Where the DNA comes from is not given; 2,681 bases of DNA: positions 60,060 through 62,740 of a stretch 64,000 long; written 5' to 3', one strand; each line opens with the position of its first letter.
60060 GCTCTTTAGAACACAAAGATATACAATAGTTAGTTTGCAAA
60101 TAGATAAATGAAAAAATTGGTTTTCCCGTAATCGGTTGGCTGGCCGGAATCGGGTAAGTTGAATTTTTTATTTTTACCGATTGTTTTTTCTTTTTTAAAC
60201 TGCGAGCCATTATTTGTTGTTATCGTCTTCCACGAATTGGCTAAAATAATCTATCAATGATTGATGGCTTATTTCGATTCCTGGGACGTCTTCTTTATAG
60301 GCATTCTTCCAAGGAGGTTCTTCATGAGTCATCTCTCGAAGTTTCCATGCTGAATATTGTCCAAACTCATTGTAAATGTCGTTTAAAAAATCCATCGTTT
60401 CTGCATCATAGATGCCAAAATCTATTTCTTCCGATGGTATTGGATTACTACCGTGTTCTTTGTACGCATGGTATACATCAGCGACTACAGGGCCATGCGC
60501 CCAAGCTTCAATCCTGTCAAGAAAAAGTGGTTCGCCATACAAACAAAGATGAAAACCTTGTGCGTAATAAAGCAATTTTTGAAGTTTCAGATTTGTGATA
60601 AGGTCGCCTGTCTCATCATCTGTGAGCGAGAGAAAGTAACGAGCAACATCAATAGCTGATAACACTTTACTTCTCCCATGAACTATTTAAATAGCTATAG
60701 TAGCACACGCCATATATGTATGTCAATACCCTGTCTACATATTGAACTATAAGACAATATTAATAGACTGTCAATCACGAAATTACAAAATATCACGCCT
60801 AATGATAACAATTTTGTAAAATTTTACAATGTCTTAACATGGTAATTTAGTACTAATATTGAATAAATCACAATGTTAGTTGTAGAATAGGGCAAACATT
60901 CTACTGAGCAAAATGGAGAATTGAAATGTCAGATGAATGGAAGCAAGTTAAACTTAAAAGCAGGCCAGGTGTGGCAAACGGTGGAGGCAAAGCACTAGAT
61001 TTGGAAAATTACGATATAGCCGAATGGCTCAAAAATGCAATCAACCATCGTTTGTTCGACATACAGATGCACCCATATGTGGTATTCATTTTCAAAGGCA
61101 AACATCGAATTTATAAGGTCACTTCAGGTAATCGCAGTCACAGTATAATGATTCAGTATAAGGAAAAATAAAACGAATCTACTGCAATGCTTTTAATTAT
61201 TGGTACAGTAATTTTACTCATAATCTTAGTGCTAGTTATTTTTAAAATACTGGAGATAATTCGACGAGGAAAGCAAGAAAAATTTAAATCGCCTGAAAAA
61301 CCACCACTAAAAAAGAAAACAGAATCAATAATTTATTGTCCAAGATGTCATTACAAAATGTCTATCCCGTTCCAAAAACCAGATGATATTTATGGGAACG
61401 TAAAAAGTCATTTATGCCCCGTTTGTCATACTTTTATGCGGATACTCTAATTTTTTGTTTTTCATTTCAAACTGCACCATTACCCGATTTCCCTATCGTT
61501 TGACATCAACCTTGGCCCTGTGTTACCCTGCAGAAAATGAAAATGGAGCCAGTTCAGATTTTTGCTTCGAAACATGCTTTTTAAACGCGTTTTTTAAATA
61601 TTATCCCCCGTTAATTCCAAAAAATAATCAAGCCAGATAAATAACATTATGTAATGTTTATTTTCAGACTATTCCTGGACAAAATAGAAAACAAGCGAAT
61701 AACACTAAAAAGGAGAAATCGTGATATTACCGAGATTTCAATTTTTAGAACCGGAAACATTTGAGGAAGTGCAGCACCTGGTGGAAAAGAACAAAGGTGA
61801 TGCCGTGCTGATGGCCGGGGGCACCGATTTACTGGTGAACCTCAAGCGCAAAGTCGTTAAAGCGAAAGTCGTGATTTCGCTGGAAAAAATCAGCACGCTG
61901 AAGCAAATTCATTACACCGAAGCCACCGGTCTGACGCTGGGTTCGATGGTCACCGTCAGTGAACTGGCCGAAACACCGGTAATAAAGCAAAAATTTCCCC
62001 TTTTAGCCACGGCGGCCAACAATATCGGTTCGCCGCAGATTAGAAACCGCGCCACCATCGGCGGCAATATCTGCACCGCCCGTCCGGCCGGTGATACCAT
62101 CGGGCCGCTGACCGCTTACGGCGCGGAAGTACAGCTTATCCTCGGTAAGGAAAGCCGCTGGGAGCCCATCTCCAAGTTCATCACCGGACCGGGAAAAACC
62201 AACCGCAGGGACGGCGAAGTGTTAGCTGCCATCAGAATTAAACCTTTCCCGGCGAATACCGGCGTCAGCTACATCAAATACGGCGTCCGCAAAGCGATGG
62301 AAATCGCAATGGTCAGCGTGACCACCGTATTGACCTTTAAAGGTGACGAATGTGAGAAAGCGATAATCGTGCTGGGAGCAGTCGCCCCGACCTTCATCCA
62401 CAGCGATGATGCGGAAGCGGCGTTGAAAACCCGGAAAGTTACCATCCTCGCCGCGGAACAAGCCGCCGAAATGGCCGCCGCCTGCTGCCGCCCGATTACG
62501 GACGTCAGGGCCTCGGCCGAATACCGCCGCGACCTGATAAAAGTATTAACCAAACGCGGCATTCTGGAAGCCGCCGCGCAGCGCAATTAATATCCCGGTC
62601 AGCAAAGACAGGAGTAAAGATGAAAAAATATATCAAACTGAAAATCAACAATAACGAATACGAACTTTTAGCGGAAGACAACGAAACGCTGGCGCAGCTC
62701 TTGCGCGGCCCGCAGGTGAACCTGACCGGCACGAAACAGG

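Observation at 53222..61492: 8.26-kb AT-rich cargo transposon with perfect 17-bp TIRs and an 8-bp target duplication; IS1-family-like but far larger than usual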

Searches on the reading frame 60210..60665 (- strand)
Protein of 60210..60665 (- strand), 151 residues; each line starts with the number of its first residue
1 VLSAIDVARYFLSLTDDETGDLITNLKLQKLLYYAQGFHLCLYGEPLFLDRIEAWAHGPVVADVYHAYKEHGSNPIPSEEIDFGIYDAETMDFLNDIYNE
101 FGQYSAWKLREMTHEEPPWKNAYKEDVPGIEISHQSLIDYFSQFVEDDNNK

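Call 9: search_protein_families(library=pfam, max_evalue=0.01, proteins=[window:60210-60665:-])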
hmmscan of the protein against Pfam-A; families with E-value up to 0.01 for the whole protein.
window:60210-60665:- (151 aa): 1 family
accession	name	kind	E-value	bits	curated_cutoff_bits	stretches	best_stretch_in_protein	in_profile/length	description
PF13274.11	SocA_Panacea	-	1e-24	88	25.7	1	28-120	1-113/113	Antitoxin SocA-like, Panacea domain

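Call 11: search_protein_families(library=ncbifam, max_evalue=0.01, proteins=[window:60210-60665:-])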
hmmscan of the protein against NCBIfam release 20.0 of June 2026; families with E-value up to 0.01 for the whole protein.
window:60210-60665:- (151 aa): 1 family
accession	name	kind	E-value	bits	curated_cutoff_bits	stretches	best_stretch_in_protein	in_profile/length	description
NF047745.1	SocA_antitoxin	equivalog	4.1e-20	72.2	190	1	7-119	6-129/176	type VI toxin-antitoxin system SocA family antitoxin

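Call 13: find_encoding_contigs(protein=window:60210-60665:-, flank=10000, max_places=10)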
Protein window:60210-60665:- (151 aa): 16 contigs read that carry it; 10 places shown.
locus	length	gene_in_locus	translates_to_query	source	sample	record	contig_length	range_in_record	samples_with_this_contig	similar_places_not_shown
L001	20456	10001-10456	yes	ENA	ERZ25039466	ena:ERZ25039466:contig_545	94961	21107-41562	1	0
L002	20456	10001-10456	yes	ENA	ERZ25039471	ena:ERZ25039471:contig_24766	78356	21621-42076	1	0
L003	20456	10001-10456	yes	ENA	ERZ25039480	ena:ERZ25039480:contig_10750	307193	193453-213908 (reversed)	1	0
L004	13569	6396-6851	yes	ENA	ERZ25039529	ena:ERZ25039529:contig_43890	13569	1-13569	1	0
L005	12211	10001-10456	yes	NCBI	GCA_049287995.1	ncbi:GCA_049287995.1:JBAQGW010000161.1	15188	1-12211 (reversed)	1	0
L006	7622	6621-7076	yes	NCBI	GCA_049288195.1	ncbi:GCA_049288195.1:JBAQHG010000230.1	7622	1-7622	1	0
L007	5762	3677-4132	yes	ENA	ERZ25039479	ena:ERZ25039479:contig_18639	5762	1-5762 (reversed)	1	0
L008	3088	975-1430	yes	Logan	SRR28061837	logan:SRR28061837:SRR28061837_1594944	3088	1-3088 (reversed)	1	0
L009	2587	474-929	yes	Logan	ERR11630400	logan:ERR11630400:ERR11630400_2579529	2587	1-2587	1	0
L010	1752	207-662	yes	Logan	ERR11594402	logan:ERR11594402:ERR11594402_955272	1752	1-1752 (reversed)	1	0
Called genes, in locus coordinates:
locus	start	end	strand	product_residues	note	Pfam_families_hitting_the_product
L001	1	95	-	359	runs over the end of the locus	PF00005:ABC_tran, PF13304:AAA_21 (weak)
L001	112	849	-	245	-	PF00528:BPD_transp_1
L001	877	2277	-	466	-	PF01547:SBP_bac_1, PF13531:SBP_bac_11, PF12974:Phosphonate-bd (weak)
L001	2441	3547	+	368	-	PF01381:HTH_3, PF12844:HTH_19, PF13560:HTH_31, PF12727:PBP_like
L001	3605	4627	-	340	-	PF00994:MoCF_biosynth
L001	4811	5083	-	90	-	PF02597:ThiS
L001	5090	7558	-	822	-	PF01315:Ald_Xan_dh_C, PF02738:MoCoBD_1, PF20256:MoCoBD_2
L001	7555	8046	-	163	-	PF00111:Fer2 (weak), PF01799:Fer2_2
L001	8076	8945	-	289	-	PF00941:FAD_binding_5, PF03450:CO_deh_flav_C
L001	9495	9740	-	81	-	-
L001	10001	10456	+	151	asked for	PF13274:SocA_Panacea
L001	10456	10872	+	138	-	-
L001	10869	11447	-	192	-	-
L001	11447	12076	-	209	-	PF03400:DDE_Tnp_IS1 (faint)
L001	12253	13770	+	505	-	PF22483:Mu-transpos_C_2 (weak)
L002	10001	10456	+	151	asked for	PF13274:SocA_Panacea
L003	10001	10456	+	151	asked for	PF13274:SocA_Panacea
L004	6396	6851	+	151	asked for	PF13274:SocA_Panacea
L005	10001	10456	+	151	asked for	PF13274:SocA_Panacea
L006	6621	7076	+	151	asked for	PF13274:SocA_Panacea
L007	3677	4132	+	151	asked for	PF13274:SocA_Panacea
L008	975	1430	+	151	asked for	PF13274:SocA_Panacea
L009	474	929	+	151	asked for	PF13274:SocA_Panacea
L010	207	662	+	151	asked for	PF13274:SocA_Panacea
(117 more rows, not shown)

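Call 46: search_protein_families(library=padloc, max_evalue=0.01, proteins=[window:60210-60665:-])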
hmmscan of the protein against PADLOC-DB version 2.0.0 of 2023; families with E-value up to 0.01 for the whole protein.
window:60210-60665:- (151 aa): 0 families

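Call 47: search_protein_families(library=phrogs, max_evalue=0.01, proteins=[window:60210-60665:-])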
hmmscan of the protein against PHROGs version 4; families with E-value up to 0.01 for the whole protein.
window:60210-60665:- (151 aa): 2 families
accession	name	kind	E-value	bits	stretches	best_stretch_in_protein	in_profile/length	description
phrog_1281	-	unknown function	1.9e-52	178.8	1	1-145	7-154/195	-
phrog_10390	-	unknown function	3.4e-40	139.4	1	2-145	149-295/299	-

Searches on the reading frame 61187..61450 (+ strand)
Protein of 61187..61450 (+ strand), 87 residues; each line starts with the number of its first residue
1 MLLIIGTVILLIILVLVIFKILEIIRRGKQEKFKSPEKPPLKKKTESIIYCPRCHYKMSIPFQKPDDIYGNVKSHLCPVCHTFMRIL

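Call 11: search_protein_families(library=ncbifam, max_evalue=0.01, proteins=[window:61187-61450:+])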
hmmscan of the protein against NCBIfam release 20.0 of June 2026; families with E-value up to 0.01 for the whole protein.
window:61187-61450:+ (87 aa): 1 family
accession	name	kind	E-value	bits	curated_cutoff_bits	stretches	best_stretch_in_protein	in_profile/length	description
NF041023.1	PP0621_fam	subfamily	0.00032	20.9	45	1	9-55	4-49/71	PP0621 family protein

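Call 46: search_protein_families(library=padloc, max_evalue=0.01, proteins=[window:61187-61450:+])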
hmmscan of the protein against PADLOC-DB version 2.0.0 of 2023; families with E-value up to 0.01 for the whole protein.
window:61187-61450:+ (87 aa): 0 families

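Call 47: search_protein_families(library=phrogs, max_evalue=0.01, proteins=[window:61187-61450:+])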
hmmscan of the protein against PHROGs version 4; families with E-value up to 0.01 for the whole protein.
window:61187-61450:+ (87 aa): 0 families

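Call 85: search_protein_families(library=pfam, max_evalue=0.1, proteins=[window:61187-61450:+])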
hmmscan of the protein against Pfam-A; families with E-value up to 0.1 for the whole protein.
window:61187-61450:+ (87 aa): 2 families
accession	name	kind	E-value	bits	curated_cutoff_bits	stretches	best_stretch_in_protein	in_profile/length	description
PF14522.11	Cytochrome_C7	-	0.041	14.2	24.8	1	45-82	9-49/67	Cytochrome c7 and related cytochrome c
PF06143.16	Baculo_11_kDa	-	0.043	13.8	28.4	1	2-31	37-66/84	Baculovirus 11 kDa family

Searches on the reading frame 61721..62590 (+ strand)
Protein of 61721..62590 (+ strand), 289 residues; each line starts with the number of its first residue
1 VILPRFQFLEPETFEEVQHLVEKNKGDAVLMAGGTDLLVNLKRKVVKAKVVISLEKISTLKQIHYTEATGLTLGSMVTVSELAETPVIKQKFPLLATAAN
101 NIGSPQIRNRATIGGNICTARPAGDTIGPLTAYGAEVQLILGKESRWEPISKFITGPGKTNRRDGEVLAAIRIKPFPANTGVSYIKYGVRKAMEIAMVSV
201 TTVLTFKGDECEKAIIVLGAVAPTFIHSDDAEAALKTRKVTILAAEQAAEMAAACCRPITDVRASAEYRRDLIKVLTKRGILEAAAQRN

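Call 37: find_encoding_contigs(protein=window:61721-62590:+, flank=6000, max_places=10)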
Protein window:61721-62590:+ (289 aa): 22 contigs read that carry it; 10 places shown.
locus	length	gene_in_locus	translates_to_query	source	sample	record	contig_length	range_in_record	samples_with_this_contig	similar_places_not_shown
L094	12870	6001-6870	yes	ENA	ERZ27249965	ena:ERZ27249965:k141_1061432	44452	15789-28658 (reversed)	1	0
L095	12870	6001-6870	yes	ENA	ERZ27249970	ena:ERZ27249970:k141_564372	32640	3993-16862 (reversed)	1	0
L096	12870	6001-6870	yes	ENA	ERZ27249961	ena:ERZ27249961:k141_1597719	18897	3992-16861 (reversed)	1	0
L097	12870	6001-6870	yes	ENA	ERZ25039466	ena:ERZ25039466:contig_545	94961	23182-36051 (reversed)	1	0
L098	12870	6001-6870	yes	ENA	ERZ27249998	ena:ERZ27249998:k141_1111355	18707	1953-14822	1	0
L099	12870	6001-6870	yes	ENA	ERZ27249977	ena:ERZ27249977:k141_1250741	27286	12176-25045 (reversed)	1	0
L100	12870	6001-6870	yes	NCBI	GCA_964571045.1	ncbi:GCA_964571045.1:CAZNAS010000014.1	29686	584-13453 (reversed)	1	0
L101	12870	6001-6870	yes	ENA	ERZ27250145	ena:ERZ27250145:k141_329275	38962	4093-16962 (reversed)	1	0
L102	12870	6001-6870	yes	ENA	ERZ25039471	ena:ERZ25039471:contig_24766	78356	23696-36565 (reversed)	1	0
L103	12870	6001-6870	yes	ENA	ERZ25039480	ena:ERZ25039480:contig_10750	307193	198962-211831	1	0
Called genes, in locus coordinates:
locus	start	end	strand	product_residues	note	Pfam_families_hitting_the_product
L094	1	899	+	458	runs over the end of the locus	PF02056:Glyco_hydro_4, PF11975:Glyco_hydro_4C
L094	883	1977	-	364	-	PF21016:RlmN_N, PF04055:Radical_SAM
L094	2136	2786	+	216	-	PF20408:Abhydrolase_11 (weak)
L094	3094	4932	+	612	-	PF00009:GTP_EFTU, PF01926:MMR_HSR1 (weak), PF22042:EF-G_D2, PF03144:GTP_EFTU_D2, PF14492:EFG_III (weak), PF00679:EFG_C, PF21018:BipA_C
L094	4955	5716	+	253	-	PF08282:Hydrolase_3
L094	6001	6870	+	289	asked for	PF00941:FAD_binding_5, PF03450:CO_deh_flav_C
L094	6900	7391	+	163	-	PF00111:Fer2 (weak), PF01799:Fer2_2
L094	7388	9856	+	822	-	PF01315:Ald_Xan_dh_C, PF02738:MoCoBD_1, PF20256:MoCoBD_2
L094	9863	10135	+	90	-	PF02597:ThiS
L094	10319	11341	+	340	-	PF00994:MoCF_biosynth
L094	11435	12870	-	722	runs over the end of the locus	PF02629:CoA_binding, PF13380:CoA_binding_2, PF13607:Succ_CoA_lig, PF13549:ATP-grasp_5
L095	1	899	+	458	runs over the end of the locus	PF02056:Glyco_hydro_4, PF11975:Glyco_hydro_4C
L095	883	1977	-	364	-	PF21016:RlmN_N, PF04055:Radical_SAM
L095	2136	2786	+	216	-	PF20408:Abhydrolase_11 (weak)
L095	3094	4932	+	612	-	PF00009:GTP_EFTU, PF01926:MMR_HSR1 (weak), PF22042:EF-G_D2, PF03144:GTP_EFTU_D2, PF14492:EFG_III (weak), PF00679:EFG_C, PF21018:BipA_C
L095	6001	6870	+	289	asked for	PF00941:FAD_binding_5, PF03450:CO_deh_flav_C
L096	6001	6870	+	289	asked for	PF00941:FAD_binding_5, PF03450:CO_deh_flav_C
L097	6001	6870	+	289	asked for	PF00941:FAD_binding_5, PF03450:CO_deh_flav_C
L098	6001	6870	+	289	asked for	PF00941:FAD_binding_5, PF03450:CO_deh_flav_C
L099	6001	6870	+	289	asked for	PF00941:FAD_binding_5, PF03450:CO_deh_flav_C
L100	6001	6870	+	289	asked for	PF00941:FAD_binding_5, PF03450:CO_deh_flav_C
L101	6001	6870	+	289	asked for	PF00941:FAD_binding_5, PF03450:CO_deh_flav_C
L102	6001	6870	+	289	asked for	PF00941:FAD_binding_5, PF03450:CO_deh_flav_C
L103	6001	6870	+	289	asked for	PF00941:FAD_binding_5, PF03450:CO_deh_flav_C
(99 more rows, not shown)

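Call 38: list_cluster_members(proteins=[window:61721-62590:+, window:60210-60665:-, P0014])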
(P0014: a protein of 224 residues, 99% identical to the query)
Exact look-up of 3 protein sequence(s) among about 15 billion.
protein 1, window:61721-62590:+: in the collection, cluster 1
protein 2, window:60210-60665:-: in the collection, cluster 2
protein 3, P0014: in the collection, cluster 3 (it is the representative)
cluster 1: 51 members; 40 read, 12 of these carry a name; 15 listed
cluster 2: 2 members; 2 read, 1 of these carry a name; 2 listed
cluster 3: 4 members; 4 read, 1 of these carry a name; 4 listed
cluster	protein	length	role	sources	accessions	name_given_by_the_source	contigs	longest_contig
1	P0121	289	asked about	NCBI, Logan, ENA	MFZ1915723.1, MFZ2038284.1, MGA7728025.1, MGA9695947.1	MAG: xanthine dehydrogenase family protein subunit M [Dehalococcoidales bacterium]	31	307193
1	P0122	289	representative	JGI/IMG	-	-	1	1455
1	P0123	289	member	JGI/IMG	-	carbon-monoxide dehydrogenase medium subunit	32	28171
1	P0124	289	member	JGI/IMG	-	carbon-monoxide dehydrogenase medium subunit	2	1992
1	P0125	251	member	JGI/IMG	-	carbon-monoxide dehydrogenase medium subunit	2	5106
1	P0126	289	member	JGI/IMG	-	carbon-monoxide dehydrogenase medium subunit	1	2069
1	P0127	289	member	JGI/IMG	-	carbon-monoxide dehydrogenase medium subunit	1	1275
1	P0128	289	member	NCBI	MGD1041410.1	MAG: xanthine dehydrogenase family protein subunit M [Dehalococcoidales bacterium]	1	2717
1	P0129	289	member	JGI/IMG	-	carbon-monoxide dehydrogenase medium subunit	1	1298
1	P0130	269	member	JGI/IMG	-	carbon-monoxide dehydrogenase medium subunit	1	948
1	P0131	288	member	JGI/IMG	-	carbon-monoxide dehydrogenase medium subunit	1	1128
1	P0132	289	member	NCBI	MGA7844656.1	MAG: xanthine dehydrogenase family protein subunit M [Dehalococcoidales bacterium]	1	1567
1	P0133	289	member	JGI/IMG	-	CO/xanthine dehydrogenase FAD-binding subunit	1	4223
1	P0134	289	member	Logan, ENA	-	-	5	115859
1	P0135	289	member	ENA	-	-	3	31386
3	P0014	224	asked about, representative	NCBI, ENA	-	-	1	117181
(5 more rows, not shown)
